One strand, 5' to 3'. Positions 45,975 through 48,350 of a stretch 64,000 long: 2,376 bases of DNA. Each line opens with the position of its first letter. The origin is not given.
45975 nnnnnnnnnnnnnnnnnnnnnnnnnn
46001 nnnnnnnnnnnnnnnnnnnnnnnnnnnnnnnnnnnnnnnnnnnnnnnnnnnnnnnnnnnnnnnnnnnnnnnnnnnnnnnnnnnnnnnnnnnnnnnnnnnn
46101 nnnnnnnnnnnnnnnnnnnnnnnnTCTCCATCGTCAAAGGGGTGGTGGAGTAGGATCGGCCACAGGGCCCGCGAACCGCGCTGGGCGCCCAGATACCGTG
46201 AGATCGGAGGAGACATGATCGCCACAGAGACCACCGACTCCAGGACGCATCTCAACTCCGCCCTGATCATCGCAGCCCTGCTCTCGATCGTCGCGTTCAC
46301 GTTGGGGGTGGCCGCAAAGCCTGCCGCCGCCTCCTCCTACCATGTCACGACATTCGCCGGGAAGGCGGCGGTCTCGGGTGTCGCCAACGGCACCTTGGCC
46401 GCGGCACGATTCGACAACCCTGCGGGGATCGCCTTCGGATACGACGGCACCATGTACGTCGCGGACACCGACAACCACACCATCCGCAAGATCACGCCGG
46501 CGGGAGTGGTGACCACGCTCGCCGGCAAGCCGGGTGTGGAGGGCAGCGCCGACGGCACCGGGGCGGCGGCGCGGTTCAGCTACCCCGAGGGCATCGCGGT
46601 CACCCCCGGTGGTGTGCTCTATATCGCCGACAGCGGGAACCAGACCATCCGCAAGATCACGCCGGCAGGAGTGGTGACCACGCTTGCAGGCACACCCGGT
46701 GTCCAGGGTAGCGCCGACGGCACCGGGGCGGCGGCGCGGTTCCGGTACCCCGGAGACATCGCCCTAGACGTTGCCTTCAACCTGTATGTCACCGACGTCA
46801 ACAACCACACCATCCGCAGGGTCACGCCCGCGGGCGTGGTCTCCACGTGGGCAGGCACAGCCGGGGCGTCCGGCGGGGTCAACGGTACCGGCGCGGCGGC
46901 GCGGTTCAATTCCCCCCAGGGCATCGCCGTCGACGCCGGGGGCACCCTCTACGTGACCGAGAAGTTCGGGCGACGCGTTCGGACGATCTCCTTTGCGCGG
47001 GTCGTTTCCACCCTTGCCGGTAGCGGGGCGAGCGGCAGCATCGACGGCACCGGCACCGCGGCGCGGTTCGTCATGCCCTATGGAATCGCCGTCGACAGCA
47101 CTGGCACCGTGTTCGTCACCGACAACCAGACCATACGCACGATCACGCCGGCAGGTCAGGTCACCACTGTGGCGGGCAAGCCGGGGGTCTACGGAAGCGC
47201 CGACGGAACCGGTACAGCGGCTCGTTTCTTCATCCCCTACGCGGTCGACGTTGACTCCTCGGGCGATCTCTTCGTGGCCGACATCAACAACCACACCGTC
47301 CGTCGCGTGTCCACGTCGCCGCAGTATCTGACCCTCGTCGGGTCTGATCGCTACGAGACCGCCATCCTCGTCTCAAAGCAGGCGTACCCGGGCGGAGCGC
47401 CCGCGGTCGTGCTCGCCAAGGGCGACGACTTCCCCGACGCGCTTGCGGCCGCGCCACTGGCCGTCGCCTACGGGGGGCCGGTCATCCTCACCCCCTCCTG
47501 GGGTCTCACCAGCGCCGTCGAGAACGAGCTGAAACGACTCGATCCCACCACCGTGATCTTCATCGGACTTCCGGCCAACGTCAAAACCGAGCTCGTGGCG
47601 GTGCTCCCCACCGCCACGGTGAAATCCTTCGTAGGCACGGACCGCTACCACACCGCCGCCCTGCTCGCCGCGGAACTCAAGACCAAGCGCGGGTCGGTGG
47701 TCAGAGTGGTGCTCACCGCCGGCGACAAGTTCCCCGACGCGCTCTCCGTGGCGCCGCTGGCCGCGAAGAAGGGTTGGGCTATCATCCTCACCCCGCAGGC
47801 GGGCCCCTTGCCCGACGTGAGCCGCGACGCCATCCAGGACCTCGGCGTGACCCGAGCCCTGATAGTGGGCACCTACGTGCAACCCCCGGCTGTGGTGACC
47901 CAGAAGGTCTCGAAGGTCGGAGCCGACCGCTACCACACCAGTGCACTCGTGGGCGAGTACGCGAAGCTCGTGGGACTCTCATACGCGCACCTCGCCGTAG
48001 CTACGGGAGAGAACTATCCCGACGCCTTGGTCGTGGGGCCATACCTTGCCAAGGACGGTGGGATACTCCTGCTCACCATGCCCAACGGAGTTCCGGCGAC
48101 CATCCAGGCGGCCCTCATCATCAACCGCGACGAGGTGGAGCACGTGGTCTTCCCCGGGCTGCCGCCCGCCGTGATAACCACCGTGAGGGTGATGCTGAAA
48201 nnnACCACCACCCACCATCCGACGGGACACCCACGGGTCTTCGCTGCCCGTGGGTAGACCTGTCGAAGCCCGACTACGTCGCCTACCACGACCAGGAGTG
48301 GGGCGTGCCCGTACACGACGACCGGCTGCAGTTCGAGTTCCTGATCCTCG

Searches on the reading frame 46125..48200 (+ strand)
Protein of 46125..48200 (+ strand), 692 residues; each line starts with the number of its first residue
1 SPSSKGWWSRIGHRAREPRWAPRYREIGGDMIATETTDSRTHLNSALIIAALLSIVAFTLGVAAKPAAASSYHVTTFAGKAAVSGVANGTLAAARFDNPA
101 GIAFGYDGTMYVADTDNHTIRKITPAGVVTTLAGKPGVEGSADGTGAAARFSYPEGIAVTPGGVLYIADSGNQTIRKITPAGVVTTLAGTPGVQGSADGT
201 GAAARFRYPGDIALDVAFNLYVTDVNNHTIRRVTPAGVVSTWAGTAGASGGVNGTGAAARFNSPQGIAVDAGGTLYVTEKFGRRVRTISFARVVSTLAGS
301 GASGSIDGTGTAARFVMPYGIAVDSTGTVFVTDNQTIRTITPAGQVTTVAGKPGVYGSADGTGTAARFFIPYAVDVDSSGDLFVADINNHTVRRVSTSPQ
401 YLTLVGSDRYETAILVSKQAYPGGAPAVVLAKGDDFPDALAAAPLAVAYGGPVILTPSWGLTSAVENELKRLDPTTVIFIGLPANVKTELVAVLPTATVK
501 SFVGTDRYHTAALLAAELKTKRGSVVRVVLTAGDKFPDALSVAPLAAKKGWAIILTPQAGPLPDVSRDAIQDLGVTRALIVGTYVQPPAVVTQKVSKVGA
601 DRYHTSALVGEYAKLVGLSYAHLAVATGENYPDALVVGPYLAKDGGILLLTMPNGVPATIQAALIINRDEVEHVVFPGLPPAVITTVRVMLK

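Call 8: search_protein_families(library=pfam, proteins=[window:46125-48200:+], max_evalue=0.0001)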
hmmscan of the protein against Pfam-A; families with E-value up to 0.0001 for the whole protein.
window:46125-48200:+ (692 aa): 6 families
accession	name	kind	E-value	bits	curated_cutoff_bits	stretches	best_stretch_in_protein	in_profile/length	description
PF04122.17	CW_binding_2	-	2.7e-39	134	24.9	3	404-489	2-71/73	Cell wall binding domain 2 (CWB2)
PF01436.27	NHL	-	1e-33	114.1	20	1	151-177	1-27/28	NHL repeat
PF25021.1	TEN_NHL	-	5.2e-27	95.2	27.1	2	309-353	135-179/357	Teneurin NHL domain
PF05787.19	PhoX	-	5.2e-10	39.5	24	0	148-207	425-487/515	Alkaline phosphatase PhoX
PF08450.18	SGL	-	7.9e-10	39.2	26.3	0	93-191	130-223/246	SMP-30/Gluconolactonase/LRE-like region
PF24684.1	Vgb_lyase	-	1.9e-06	27.4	50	0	92-188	92-175/290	Virginiamycin B lyase family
